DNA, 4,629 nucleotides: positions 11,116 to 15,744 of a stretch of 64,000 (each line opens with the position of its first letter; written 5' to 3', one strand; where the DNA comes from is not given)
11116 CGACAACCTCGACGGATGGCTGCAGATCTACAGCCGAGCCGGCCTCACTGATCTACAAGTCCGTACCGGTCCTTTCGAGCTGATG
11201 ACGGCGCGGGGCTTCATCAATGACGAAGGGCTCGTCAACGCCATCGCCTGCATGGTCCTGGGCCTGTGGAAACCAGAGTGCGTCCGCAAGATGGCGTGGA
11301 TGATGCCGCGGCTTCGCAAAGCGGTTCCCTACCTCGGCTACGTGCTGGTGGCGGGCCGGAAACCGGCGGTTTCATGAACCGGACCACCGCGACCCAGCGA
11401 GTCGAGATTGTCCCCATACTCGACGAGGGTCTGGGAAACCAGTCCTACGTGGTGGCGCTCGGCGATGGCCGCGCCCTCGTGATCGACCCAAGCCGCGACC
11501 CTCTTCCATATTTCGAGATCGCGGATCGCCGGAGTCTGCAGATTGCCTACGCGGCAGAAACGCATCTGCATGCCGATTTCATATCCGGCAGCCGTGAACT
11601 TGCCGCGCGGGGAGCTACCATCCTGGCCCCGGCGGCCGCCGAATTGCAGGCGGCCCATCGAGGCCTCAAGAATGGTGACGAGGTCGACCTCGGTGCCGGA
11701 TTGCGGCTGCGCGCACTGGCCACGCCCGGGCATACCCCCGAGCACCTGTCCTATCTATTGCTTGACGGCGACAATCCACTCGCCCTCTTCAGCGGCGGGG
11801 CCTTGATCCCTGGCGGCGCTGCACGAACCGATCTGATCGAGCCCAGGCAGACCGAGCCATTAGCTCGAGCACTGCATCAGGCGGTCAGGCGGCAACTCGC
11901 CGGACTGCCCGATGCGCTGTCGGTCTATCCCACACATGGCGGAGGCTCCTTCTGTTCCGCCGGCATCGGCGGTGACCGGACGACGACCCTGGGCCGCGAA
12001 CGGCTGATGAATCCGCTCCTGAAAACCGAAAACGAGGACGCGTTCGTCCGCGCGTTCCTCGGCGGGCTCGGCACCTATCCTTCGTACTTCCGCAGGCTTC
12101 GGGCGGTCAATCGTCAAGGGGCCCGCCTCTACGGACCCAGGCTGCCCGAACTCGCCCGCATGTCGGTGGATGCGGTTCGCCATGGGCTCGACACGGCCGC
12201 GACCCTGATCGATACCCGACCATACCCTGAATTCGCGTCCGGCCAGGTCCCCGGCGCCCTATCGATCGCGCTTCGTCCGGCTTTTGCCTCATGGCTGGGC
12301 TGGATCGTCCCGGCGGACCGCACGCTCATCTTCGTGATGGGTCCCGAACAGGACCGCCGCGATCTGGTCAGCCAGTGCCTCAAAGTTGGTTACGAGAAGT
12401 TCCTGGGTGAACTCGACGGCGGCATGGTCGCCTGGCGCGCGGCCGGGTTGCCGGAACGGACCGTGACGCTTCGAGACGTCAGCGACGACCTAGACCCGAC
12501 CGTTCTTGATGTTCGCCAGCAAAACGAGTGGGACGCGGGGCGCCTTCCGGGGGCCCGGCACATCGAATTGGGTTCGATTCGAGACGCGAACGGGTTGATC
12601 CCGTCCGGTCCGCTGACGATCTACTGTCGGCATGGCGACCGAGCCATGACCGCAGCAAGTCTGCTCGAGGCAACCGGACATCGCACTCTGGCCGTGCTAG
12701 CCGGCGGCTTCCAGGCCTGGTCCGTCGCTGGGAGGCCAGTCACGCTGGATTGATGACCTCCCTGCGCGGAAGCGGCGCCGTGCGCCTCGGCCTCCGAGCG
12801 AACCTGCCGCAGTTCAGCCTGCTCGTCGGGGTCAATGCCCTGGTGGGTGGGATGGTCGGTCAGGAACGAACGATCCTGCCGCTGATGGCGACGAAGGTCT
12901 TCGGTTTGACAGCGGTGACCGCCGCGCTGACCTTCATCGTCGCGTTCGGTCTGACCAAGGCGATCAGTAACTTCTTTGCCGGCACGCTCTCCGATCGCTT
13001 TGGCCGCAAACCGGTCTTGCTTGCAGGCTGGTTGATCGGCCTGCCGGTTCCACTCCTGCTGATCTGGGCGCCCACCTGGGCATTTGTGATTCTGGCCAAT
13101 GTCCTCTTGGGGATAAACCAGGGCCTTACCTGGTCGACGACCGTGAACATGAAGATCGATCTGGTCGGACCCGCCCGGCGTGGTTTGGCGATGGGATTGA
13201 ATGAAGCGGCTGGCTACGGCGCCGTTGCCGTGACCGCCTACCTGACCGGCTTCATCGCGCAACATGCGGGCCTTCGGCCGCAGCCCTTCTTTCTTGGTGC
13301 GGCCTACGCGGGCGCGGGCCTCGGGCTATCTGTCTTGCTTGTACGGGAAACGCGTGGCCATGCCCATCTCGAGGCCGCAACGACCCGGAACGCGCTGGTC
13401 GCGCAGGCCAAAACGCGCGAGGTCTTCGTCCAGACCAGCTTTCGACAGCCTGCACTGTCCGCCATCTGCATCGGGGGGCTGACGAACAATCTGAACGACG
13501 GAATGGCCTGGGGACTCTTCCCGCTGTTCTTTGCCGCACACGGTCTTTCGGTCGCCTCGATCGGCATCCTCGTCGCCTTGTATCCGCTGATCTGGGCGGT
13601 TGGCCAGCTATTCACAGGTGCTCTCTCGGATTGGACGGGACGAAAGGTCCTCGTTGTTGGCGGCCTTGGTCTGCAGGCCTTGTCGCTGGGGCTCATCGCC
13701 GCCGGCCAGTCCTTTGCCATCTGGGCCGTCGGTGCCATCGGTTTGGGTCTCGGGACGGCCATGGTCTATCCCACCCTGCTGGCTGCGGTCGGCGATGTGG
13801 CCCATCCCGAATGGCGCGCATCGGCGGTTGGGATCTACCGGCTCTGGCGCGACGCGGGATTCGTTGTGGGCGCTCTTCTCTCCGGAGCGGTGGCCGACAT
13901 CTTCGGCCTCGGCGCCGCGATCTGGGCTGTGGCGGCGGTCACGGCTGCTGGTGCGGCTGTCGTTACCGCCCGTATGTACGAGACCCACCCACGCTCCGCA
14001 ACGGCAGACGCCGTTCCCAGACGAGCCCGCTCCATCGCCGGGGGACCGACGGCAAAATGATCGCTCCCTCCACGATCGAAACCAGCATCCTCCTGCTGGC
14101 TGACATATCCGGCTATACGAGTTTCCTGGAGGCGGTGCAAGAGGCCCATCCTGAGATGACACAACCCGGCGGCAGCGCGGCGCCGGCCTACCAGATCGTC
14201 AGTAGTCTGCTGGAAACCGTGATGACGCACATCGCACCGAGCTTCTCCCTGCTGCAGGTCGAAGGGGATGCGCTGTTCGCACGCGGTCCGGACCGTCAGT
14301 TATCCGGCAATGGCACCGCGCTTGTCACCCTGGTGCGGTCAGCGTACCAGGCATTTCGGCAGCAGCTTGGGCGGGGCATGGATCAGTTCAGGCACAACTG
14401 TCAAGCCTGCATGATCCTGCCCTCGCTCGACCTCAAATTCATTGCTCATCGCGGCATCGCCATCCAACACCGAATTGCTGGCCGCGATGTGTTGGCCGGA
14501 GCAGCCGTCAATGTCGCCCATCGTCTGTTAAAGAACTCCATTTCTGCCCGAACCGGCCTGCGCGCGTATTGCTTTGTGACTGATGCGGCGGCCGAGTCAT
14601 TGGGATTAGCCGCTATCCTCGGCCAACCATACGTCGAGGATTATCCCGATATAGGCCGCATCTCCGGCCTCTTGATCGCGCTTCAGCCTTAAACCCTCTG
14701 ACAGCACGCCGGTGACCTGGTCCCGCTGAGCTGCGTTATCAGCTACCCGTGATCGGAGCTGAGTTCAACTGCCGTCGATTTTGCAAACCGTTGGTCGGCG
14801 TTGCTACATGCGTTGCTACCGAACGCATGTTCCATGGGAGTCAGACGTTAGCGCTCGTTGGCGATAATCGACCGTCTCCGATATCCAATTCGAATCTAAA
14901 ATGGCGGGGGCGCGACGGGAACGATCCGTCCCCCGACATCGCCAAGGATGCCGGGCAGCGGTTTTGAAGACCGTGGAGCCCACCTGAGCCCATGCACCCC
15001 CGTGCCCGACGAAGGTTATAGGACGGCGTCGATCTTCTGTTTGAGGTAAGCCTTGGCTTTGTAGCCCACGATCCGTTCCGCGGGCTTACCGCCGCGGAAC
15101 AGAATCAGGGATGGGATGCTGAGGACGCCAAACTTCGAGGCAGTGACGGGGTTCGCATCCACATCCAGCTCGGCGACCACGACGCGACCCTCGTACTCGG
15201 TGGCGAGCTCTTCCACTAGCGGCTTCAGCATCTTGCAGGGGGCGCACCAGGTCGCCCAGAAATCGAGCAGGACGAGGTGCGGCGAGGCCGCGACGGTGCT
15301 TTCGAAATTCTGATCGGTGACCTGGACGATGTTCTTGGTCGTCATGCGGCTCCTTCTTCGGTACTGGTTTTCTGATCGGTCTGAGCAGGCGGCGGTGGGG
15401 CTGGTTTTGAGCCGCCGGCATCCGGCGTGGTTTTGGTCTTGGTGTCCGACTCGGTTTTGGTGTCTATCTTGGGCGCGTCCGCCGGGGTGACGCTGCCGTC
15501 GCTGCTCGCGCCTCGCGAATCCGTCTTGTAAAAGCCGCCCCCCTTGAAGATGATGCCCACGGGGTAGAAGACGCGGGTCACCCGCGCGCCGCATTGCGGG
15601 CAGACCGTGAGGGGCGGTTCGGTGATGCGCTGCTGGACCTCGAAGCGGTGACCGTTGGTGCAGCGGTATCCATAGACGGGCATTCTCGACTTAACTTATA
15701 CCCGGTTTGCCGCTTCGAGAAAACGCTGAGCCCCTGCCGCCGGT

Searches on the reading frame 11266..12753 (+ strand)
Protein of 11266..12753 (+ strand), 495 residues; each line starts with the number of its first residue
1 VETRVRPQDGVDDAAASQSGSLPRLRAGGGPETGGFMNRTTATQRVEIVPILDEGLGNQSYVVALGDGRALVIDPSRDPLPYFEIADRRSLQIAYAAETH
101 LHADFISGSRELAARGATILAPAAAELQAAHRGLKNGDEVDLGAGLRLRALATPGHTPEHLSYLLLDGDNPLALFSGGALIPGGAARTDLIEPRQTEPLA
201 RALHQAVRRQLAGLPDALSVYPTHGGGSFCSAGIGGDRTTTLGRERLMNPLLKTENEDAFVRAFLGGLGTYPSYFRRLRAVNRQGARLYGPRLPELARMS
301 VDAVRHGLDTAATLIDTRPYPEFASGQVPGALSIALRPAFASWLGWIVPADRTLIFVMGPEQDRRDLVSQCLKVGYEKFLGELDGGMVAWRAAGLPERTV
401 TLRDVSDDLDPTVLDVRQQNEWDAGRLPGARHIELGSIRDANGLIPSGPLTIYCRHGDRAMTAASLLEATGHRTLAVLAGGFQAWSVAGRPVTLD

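Call 8: search_protein_families(library=pfam, proteins=[window:11266-12753:+])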
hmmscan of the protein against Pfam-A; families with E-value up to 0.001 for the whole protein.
window:11266-12753:+ (495 aa): 2 families
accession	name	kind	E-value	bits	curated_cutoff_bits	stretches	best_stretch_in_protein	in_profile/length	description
PF00581.25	Rhodanese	-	2.3e-25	89.4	22.2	2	403-486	6-100/102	Rhodanese-like domain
PF00753.33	Lactamase_B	-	3.9e-09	37.2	22.7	1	57-224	5-196/196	Metallo-beta-lactamase superfamily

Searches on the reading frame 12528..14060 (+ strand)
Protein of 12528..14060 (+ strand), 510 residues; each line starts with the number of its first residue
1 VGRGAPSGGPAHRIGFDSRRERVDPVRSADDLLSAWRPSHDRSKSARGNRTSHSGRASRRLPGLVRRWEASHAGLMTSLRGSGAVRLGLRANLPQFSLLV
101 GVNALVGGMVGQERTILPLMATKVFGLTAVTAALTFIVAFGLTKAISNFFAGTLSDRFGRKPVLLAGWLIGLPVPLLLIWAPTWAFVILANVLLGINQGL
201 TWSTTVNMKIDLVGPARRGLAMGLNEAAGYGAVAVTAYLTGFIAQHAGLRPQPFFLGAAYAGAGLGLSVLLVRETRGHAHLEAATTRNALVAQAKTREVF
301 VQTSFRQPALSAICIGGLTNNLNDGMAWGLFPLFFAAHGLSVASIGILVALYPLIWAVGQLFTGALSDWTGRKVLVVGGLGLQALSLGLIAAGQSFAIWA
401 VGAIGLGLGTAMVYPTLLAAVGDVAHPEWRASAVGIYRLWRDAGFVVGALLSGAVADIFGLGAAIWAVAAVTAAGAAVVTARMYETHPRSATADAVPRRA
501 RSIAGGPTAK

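Call 8: search_protein_families(library=pfam, proteins=[window:12528-14060:+])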
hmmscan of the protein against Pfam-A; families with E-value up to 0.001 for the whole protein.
window:12528-14060:+ (510 aa): 3 families
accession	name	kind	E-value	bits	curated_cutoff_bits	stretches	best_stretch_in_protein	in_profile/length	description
PF07690.21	MFS_1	-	3.1e-45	155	33.4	2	115-317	17-215/347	Major Facilitator Superfamily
PF00083.30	Sugar_tr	-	7.2e-12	45.4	22.3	2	341-470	44-174/452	Sugar (and other) transporter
PF12832.13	MFS_1_like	-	1.3e-08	34.8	25.2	1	332-483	23-175/373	MFS_1 like family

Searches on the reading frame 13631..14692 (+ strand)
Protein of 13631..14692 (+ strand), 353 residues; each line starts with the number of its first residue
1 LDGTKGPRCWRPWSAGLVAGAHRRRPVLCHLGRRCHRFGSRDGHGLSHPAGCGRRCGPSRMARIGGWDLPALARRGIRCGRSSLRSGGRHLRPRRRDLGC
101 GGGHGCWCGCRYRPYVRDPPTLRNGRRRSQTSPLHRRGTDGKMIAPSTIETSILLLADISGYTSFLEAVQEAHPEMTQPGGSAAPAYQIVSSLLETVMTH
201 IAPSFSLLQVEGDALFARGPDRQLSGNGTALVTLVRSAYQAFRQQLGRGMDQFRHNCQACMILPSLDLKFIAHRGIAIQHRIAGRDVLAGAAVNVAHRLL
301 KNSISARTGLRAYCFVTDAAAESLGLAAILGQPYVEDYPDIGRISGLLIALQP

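Call 8: search_protein_families(library=pfam, proteins=[window:13631-14692:+])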
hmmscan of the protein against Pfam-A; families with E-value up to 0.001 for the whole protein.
window:13631-14692:+ (353 aa): 1 family
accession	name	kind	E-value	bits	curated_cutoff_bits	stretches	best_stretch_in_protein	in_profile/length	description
PF10851.13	DUF2652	-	1.7e-18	67.2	22.1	1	190-306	1-115/118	Protein of unknown function (DUF2652)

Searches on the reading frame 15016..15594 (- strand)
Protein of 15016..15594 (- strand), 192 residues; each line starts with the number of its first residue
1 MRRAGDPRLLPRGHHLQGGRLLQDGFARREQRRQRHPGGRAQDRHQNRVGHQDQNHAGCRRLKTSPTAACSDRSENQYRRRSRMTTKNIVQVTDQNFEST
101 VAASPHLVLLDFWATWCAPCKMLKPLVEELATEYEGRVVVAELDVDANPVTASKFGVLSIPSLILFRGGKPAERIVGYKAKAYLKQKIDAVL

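Call 8: search_protein_families(library=pfam, proteins=[window:15016-15594:-])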
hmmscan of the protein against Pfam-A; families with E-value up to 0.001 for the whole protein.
window:15016-15594:- (192 aa): 4 families
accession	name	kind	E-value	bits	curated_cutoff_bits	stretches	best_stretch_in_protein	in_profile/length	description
PF00085.26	Thioredoxin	-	2.3e-30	105.1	23.5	1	89-189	2-102/103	Thioredoxin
PF13098.12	Thioredoxin_2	-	1.5e-06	28.9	27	1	107-186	7-102/104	Thioredoxin-like domain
PF13905.12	Thioredoxin_8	-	1.5e-05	25.6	27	1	107-146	3-44/94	Thioredoxin-like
PF04756.19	OST3_OST6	-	0.00012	22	27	1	84-169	9-105/294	OST3 / OST6 family, transporter family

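Call 14: find_encoding_contigs(protein=window:15016-15594:-, flank=10000, max_places=10)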
Protein window:15016-15594:- (192 aa): no gene with exactly this product is on record in the collection.
